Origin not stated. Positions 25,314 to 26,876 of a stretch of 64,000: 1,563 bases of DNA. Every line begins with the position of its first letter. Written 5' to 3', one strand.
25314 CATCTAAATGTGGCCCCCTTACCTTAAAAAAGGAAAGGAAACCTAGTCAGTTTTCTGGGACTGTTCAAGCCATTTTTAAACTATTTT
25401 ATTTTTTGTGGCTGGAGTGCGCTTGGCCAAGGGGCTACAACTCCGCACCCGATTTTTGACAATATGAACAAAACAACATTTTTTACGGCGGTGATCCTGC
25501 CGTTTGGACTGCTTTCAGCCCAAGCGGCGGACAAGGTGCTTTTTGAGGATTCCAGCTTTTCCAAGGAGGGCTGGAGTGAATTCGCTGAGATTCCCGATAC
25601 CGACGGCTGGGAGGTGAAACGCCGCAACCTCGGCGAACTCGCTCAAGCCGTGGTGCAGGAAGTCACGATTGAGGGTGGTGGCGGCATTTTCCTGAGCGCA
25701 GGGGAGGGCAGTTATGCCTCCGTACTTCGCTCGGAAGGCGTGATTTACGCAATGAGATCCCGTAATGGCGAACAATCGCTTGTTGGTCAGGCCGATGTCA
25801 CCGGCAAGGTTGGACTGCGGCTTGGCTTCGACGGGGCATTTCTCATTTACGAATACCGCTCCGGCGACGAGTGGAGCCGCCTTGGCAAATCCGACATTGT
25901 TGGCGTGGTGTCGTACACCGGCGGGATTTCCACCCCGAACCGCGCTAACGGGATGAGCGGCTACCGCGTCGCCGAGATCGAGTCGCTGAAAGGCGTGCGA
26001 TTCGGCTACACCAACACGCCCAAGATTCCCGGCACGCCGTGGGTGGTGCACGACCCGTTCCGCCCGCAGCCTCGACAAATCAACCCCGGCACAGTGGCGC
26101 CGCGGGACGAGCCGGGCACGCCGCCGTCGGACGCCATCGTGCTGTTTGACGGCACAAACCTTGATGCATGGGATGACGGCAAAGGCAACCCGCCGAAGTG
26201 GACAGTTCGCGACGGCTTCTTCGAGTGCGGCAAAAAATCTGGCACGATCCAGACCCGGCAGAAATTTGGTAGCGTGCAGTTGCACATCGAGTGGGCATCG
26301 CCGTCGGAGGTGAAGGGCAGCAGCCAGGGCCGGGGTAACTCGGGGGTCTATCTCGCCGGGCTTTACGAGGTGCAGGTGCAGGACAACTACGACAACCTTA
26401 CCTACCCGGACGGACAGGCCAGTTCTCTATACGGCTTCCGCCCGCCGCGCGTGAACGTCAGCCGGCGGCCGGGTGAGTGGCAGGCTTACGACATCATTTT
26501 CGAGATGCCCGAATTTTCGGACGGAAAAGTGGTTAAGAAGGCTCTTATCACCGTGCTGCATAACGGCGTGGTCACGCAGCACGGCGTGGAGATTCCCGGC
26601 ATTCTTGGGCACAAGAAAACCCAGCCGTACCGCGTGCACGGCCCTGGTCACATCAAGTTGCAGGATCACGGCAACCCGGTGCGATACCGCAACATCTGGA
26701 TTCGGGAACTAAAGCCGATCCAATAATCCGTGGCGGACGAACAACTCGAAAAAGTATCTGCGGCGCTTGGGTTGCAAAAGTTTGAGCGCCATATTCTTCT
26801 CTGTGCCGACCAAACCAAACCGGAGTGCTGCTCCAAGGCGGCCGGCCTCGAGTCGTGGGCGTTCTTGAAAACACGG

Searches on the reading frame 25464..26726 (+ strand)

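Call 82: search_protein_families(library=pfam, proteins=[window:25464-26726:+], max_evalue=0.00001)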
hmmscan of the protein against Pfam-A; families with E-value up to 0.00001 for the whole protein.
window:25464-26726:+ (420 aa): 1 family
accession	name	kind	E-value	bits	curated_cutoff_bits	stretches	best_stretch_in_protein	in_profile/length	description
PF06439.18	3keto-disac_hyd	-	2.9e-38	132.2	26.8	1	224-414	2-187/187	3-keto-disaccharide hydrolase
